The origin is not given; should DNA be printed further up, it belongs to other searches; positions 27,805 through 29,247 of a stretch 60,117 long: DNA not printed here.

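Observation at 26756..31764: Tight operon of secreted arylsulfotransferase – geranylgeranyl-reductase-like flavoenzyme – PHB-depolymerase-family esterase, upstream of a 12x Cys-rich repeat protein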

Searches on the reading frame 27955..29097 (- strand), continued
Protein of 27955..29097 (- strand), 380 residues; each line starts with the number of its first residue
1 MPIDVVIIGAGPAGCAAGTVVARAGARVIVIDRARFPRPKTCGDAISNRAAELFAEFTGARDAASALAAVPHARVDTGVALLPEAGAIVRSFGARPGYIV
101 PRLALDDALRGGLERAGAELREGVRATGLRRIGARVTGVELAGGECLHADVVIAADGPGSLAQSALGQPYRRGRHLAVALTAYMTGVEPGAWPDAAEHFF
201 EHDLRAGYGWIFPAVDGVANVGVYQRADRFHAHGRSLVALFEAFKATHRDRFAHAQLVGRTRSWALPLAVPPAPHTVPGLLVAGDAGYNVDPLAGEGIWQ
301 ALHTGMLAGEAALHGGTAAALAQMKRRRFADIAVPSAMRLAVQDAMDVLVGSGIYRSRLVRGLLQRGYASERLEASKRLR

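Call 21: find_encoding_contigs(protein=P0106, flank=8000, max_places=1)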
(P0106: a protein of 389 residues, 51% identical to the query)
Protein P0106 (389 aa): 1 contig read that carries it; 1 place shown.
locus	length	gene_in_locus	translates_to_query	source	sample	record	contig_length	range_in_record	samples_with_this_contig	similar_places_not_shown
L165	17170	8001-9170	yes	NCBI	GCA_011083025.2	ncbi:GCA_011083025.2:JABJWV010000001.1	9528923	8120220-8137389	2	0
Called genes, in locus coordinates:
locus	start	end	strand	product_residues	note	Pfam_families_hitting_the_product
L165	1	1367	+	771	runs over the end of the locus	PF07631:PSD4 (weak), PF07627:PSCyt3 (weak)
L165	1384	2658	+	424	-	PF07394:DUF1501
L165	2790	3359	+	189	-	PF01590:GAF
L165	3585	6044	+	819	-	-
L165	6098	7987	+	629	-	PF00069:Pkinase, PF07714:PK_Tyr_Ser-Thr, PF05099:TerB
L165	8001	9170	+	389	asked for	PF00890:FAD_binding_2 (weak), PF01134:GIDA (weak), PF01266:DAO (weak), PF01494:FAD_binding_3, PF03486:HI0933_like (weak), PF07992:Pyr_redox_2 (weak), PF12831:FAD_oxidored, PF13450:NAD_binding_8 (weak)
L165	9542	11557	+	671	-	-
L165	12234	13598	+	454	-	PF08448:PAS_4 (weak), PF00512:HisKA (weak), PF00072:Response_reg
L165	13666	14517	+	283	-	PF01040:UbiA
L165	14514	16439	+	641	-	-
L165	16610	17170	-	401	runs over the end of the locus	-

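Call 22: find_encoding_contigs(protein=P0041, flank=8000, max_places=1)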
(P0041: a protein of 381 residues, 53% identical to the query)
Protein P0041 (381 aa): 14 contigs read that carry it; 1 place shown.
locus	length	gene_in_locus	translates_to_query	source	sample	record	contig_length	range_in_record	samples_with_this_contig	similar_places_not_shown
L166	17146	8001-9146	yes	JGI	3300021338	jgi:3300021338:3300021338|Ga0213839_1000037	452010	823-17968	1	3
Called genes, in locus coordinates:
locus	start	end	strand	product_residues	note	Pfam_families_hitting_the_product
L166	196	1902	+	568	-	PF16655:PhoD_N, PF09423:PhoD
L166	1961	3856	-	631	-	PF00362:Integrin_beta (faint), PF24909:vWA_SIBA-E (faint)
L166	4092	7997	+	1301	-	PF07238:PilZ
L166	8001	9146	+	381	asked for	PF00890:FAD_binding_2 (faint), PF01134:GIDA (weak), PF01266:DAO (faint), PF01494:FAD_binding_3, PF07992:Pyr_redox_2 (faint), PF12831:FAD_oxidored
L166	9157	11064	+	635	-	-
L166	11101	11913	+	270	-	PF01040:UbiA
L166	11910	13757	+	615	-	-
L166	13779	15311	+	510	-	PF13948:DUF4215 (weak), PF13360:PQQ_2 (weak)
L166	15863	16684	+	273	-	PF05114:MbnB_TglH_ChrH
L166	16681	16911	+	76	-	-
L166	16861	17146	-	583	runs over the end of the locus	PF05960:DUF885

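Call 24: search_protein_families(library=ncbifam, proteins=[L166:9157-11064:+, L166:11101-11913:+, L166:11910-13757:+, L166:13779-15311:+, L081:5325-6254:+, L083:5165-6391:+], max_evalue=0.01)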
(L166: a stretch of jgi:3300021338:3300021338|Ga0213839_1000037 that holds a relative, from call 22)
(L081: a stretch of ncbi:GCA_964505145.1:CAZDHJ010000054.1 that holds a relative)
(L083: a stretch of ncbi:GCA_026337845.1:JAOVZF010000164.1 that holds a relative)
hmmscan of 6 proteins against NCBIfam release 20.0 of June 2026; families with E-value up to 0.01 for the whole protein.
L166:9157-11064:+ (635 aa): 0 families

L166:11101-11913:+ (270 aa): 10 families
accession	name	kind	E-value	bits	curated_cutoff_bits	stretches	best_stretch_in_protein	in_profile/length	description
NF010119.0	PRK13595.1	equivalog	1.5e-11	44.3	248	1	51-218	59-232/292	prenyltransferase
NF009516.0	PRK12875.1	equivalog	7.1e-11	41.7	205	1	51-226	66-248/292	prenyltransferase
NF004751.0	PRK06080.1-3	equivalog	9.7e-06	25.3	264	1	156-228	174-248/296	1,4-dihydroxy-2-naphthoate polyprenyltransferase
NF009513.0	PRK12872.1-3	equivalog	1e-05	25.2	288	1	56-236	70-256/293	prenyltransferase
NF006088.0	PRK08238.1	equivalog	1.8e-05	23.6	351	1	54-139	242-327/482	UbiA family prenyltransferase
TIGR01474.1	ubiA_proteo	equivalog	0.00015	21.3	275.45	1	140-216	144-227/282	4-hydroxybenzoate octaprenyltransferase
TIGR00751.1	menA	equivalog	0.00063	19.3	102.15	1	166-218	174-226/284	1,4-dihydroxy-2-naphthoate octaprenyltransferase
NF008977.0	PRK12324.1-2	equivalog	0.001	18.6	234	1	45-141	44-139/297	decaprenyl-phosphate phosphoribosyltransferase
NF004749.0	PRK06080.1-1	equivalog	0.0073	15.5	277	0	170-230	198-257/311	1,4-dihydroxy-2-naphthoate polyprenyltransferase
NF004750.0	PRK06080.1-2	equivalog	0.0081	15.5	346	0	165-221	186-246/301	1,4-dihydroxy-2-naphthoate polyprenyltransferase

L166:11910-13757:+ (615 aa): 0 families

L166:13779-15311:+ (510 aa): 2 families
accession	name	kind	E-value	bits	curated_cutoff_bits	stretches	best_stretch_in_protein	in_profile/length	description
NF047494.1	Lepto_SBBP_lipo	equivalog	6.8e-09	34.9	400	1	166-328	104-272/466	SBBP repeat beta-propeller lipoprotein, LipL53 family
TIGR02232.1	myxo_disulf_rpt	repeat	3.1e-06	26.9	20.8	1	81-110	2-31/38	cysteine-rich acidic repeat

L081:5325-6254:+ (309 aa): 0 families

L083:5165-6391:+ (408 aa): 0 families
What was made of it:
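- Closest known: UbiA-type polyprenyl-phosphoribose synthase + GT-C systems. Different: The UbiA protein is only remotely related to DPPR synthases (call 24).
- The cluster's UbiA protein is only remotely like the decaprenyl-phosphate phosphoribosyltransferase (18.6 bits against a cut-off of 234, call 24). The linked UbiA protein is not MenA: TIGR00751 gives 19.3 bits against a cut-off of 102 (call 24).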

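Call 25: search_protein_families(library=pfam, proteins=[L166:9157-11064:+, L166:11101-11913:+, L166:11910-13757:+, L166:13779-15311:+, L081:5325-6254:+, L083:5165-6391:+], max_evalue=0.1)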
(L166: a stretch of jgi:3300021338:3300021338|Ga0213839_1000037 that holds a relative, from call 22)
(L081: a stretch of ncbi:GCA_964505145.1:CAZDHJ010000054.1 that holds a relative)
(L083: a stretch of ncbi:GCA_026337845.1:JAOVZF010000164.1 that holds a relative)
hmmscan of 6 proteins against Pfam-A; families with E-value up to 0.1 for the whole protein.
L166:9157-11064:+ (635 aa): 1 family
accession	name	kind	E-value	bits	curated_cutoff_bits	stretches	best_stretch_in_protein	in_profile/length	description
PF11190.13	DUF2976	-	0.046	14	28.2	0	230-255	60-84/87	Protein of unknown function (DUF2976)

L166:11101-11913:+ (270 aa): 1 family
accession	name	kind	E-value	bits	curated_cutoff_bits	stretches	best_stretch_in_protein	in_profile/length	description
PF01040.23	UbiA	-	2.3e-17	63.6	34.2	1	29-233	10-219/250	UbiA prenyltransferase family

L166:11910-13757:+ (615 aa): 1 family
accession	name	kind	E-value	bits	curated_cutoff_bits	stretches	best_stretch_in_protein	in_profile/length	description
PF13231.12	PMT_2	-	0.00045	20.9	26.1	1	88-246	4-154/160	Dolichyl-phosphate-mannose-protein mannosyltransferase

L166:13779-15311:+ (510 aa): 4 families
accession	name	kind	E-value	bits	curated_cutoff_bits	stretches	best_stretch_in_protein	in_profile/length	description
PF13948.11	DUF4215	-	2e-07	31.7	27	1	81-110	19-47/47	Domain of unknown function (DUF4215)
PF13360.13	PQQ_2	-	1.3e-06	28.7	27.6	1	166-340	2-138/233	Outer membrane protein assembly factor BamB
PF06739.17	SBBP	-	0.00011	22.5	20.5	1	186-208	8-30/38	Beta-propeller repeat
PF01456.22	Mucin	-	0.004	17.6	34.7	1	14-64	10-61/143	Mucin-like glycoprotein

L081:5325-6254:+ (309 aa): 5 families
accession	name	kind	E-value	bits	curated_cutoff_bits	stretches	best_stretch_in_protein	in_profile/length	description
PF23416.1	DUF7107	-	4.1e-15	56.3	24.6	4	216-259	1-47/48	Domain of unknown function (DUF7107)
PF04706.18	Dickkopf_N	-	1.9e-07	31.8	25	1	191-211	31-51/51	Dickkopf N-terminal cysteine-rich region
PF00095.26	WAP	-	0.00019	22.1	20.8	0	256-277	11-29/41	WAP-type (Whey Acidic Protein) 'four-disulfide core'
PF01683.23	EB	-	0.00019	21.9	24.3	0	216-235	21-40/52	EB module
PF21164.2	Dumpy_DPY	-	0.057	13.8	27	1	168-187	3-22/24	Dumpy, DPY module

L083:5165-6391:+ (408 aa): 0 families
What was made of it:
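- The second large membrane protein has only a sub-threshold PMT_2 match (E=4.5e-4, call 25).
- Tried and rejected: Calling the second one GT-C therefore rests only on a sub-threshold PMT_2 match (call 25).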

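Call 36: search_solved_structures(query=A3, max_evalue=10)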
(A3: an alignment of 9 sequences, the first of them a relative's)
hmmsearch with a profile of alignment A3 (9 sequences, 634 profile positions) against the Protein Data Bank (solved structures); distinct sequences matched with E-value up to 10: 0.

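Call 37: search_solved_structures(query=A4, max_evalue=10)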
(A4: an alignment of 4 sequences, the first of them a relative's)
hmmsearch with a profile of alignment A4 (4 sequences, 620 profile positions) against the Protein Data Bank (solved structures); distinct sequences matched with E-value up to 10: 0.
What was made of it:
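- Tried and rejected: PDB sequence searches with profiles of the two large membrane proteins found nothing even at E<=10 (calls 36, 37).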

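Call 38: search_solved_structures(query=A5, max_evalue=1)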
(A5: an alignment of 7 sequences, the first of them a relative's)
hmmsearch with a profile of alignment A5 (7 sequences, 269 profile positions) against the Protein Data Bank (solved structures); distinct sequences matched with E-value up to 1: 2.
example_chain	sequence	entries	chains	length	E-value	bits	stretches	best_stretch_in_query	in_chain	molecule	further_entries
8djk_B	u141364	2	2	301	0.015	17.9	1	99-225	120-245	UbiA prenyltransferase domain-containing protein 1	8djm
4tq3_A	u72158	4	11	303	0.056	16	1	93-253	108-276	Prenyltransferase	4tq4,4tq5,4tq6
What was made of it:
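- Tried and rejected: The UbiA profile gave only marginal hits (call 38).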

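Call 50: predict_structure(alignment_id=A1)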
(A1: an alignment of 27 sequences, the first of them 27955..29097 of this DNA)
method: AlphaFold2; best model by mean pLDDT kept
length: 380 residues; sequences in the alignment: 27
mean_pLDDT: 91.1   pTM: 0.92
mean pLDDT of the five models: 91.1, 90.1, 88.9, 88.8, 87.4
residues with pLDDT >= 90: 268; 70-90: 98; 50-70: 11; < 50: 3
segments of 3 or more residues with pLDDT < 50: 373-375
pLDDT, mean of each block of 10 residues (from residue 1): 92 98 98 93 88 97 95 93 87 90 96 98 95 95 95 90 84 90 96 92 93 96 94 94 97 96 90 87 91 85 98 90 93 88 89 89 77 53
secondary structure, 60 per line:
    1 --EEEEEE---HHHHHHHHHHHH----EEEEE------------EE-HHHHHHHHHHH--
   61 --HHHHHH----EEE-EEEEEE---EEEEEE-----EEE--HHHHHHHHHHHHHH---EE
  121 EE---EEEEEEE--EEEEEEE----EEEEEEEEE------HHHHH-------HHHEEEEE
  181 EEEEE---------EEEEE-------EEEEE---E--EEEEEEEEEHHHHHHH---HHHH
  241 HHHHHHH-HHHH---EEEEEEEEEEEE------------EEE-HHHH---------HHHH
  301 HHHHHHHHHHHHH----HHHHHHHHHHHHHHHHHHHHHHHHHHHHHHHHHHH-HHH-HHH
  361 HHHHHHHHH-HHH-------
elements in order: E3-8 H12-23 E28-32 H48-58 H63-68 E73-75 E77-82 E86-91 E97-99 H102-115 E119-122 E126-132 E135-141 E146-154 H161-165 E176-185 E195-199 E207-211 E218-226 H227-233 H237-247 H249-252 E256-267 E280-282 H284-287 H297-313 H318-352 H358-369

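Call 54: fold_search(model_id=the predicted structure, library=pdb)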
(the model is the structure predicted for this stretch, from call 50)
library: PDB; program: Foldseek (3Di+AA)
matches with E <= 10: 1993; with E <= 0.001: 1338
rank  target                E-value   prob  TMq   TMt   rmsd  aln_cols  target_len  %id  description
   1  3oz2                  3.4e-26  1.00  0.79  0.76   5.0       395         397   22  Crystal structure of a geranylgeranyl bacteriochlorophyll reductase-like (Ta0516) from Thermoplasma acidophilum at 1.60  (released 2010-10-27)
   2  5bva                  2.7e-23  1.00  0.75  0.72   4.8       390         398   20  Structure of flavin-dependent brominase Bmp2 (released 2016-03-09)
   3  4opt                  1.2e-22  1.00  0.69  0.59   4.4       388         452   20  Constructing tailored isoprenoid products by structure-guided modification of geranylgeranyl reductase (released 2014-07-09)
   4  4opg                  1.5e-22  1.00  0.71  0.61   4.0       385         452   20  Constructing tailored isoprenoid products by structure-guided modification of geranylgeranyl reductase. (released 2014-07-09)
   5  5bul                  1.6e-22  1.00  0.75  0.73   4.6       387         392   20  Structure of flavin-dependent brominase Bmp2 triple mutant Y302S F306V A345W (released 2016-03-09)
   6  7xgb_C                3.1e-22  1.00  0.71  0.52   6.2       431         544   19  Crystal structure of the ctcP from Streptomyces aureofaciens (released 2022-07-20)
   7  7xgb_A                3.1e-22  1.00  0.70  0.52   5.8       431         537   19  Crystal structure of the ctcP from Streptomyces aureofaciens (released 2022-07-20)
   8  4opl                  4.9e-22  1.00  0.69  0.59   4.4       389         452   20  Constructing tailored isoprenoid products by structure-guided modification of geranylgeranyl reductase. (released 2014-07-09)
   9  4opi                  5.5e-22  1.00  0.71  0.61   4.1       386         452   20  Constructing tailored isoprenoid products by structure-guided modification of geranylgeranyl reductase. (released 2014-07-09)
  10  7v0b_C                9.4e-22  1.00  0.70  0.52   5.6       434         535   20  Crystal structure of halogenase CtcP from Kitasatospora aureofaciens in complex with FAD (released 2023-05-17)
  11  7xgb_D                1.1e-21  1.00  0.72  0.54   5.6       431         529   18  Crystal structure of the ctcP from Streptomyces aureofaciens (released 2022-07-20)
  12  8zop                  1.2e-21  1.00  0.71  0.67   4.4       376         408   20  Structure of FasV in complex with FAD (released 2025-04-02)
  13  7v0b_D                1.3e-21  1.00  0.70  0.53   5.6       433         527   20  Crystal structure of halogenase CtcP from Kitasatospora aureofaciens in complex with FAD (released 2023-05-17)
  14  4opu                  1.4e-21  1.00  0.73  0.63   4.0       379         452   19  Constructing tailored isoprenoid products by structure-guided modification of geranylgeranyl reductase (released 2014-07-09)
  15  7xgb_B                2.4e-21  1.00  0.72  0.54   5.4       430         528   19  Crystal structure of the ctcP from Streptomyces aureofaciens (released 2022-07-20)
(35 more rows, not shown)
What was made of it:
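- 27955..29097 (-): Geranylgeranyl-reductase-family FAD enzyme. Cytoplasmic (no signal peptide). Its start lies 3 nt after the ASST stop. AlphaFold model pLDDT 91; best PDB match is Thermoplasma GGR 3OZ2, E=3e-26, TM 0.79 (calls 50, 54).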

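Call 60: find_encoding_contigs(protein=P0053, flank=9000, max_places=1)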
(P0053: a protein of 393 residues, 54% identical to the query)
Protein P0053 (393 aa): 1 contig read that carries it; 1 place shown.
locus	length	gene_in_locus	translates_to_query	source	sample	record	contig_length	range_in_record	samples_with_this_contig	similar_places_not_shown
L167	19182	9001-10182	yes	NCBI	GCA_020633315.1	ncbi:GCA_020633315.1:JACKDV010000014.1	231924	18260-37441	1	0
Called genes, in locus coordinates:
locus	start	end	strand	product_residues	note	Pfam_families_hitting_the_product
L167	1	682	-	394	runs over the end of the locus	PF03190:Thioredox_DsbH, PF00085:Thioredoxin (weak), PF13098:Thioredoxin_2, PF13428:TPR_14 (faint), PF13899:Thioredoxin_7, PF13432:TPR_16 (faint), PF14561:TPR_20 (faint), PF14559:TPR_19 (weak), +2 more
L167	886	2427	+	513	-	PF05935:Arylsulfotrans, PF14269:Arylsulfotran_2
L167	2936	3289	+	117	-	-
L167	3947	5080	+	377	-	PF02771:Acyl-CoA_dh_N, PF02770:Acyl-CoA_dh_M, PF00441:Acyl-CoA_dh_1, PF08028:Acyl-CoA_dh_2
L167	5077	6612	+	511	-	PF00501:AMP-binding, PF13193:AMP-binding_C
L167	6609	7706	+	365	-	PF00561:Abhydrolase_1, PF12146:Hydrolase_4, PF12697:Abhydrolase_6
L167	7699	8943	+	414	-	PF00890:FAD_binding_2, PF01266:DAO (faint), PF01494:FAD_binding_3, PF05834:Lycopene_cycl (faint), PF07992:Pyr_redox_2 (weak), PF12831:FAD_oxidored, PF13450:NAD_binding_8 (weak), PF04820:Trp_halogenase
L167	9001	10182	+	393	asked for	PF01494:FAD_binding_3, PF03486:HI0933_like (faint), PF07992:Pyr_redox_2 (faint), PF12831:FAD_oxidored (weak), PF01266:DAO (weak)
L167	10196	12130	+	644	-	-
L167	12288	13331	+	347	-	PF00069:Pkinase, PF07714:PK_Tyr_Ser-Thr, PF03109:ABC1 (weak)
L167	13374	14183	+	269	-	PF01040:UbiA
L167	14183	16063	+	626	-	-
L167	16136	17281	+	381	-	-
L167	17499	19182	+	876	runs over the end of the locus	PF02861:Clp_N, PF13191:AAA_16 (weak), PF00004:AAA, PF17871:AAA_lid_9, PF00004:AAA, PF07724:AAA_2, PF07728:AAA_5, PF10431:ClpB_D2-small, +10 more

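Call 61: find_encoding_contigs(protein=P0090, flank=9000, max_places=1)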
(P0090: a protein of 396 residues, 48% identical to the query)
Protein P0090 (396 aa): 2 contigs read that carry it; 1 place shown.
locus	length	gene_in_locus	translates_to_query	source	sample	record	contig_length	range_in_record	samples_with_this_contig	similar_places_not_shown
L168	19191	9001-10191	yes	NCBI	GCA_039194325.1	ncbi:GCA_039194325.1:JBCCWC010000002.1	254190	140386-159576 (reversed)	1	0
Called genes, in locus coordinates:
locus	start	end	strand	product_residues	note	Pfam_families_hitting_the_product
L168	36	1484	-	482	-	PF13483:Lactamase_B_3, PF12706:Lactamase_B_2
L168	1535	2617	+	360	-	PF04055:Radical_SAM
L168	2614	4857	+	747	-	PF02310:B12-binding, PF04055:Radical_SAM, PF01135:PCMT, PF13847:Methyltransf_31 (weak), PF13649:Methyltransf_25 (weak)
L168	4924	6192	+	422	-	-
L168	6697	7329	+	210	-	-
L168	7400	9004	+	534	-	PF05935:Arylsulfotrans, PF14269:Arylsulfotran_2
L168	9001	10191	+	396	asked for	PF00890:FAD_binding_2 (weak), PF01266:DAO (faint), PF01494:FAD_binding_3, PF03486:HI0933_like (faint), PF12831:FAD_oxidored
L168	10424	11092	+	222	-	-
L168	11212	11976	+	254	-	-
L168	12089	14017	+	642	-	-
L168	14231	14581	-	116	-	PF04255:DUF433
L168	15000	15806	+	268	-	PF01040:UbiA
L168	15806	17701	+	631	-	-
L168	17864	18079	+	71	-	-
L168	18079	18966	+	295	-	PF05552:MS_channel_1st_1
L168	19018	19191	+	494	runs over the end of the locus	PF08281:Sigma70_r4_2, PF00069:Pkinase, PF07714:PK_Tyr_Ser-Thr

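Call 62: find_encoding_contigs(protein=P0069, flank=9000, max_places=1)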
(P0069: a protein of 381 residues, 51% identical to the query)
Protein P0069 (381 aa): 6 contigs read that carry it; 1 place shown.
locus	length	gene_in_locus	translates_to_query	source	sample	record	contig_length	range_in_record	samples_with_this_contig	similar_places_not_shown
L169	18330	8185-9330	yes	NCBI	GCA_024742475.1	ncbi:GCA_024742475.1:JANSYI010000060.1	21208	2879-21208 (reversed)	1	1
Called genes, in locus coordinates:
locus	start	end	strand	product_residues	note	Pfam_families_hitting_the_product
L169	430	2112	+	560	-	PF16655:PhoD_N, PF09423:PhoD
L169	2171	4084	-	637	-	-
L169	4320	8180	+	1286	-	PF07238:PilZ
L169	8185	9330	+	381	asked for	PF01134:GIDA (weak), PF01494:FAD_binding_3, PF03486:HI0933_like (faint), PF05834:Lycopene_cycl (weak), PF07992:Pyr_redox_2 (faint), PF12831:FAD_oxidored, PF01266:DAO (weak)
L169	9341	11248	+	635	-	-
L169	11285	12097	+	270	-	PF01040:UbiA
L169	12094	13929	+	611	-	-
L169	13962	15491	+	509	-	PF13948:DUF4215 (weak), PF13360:PQQ_2 (faint)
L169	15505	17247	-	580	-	PF05960:DUF885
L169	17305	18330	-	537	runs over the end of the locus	-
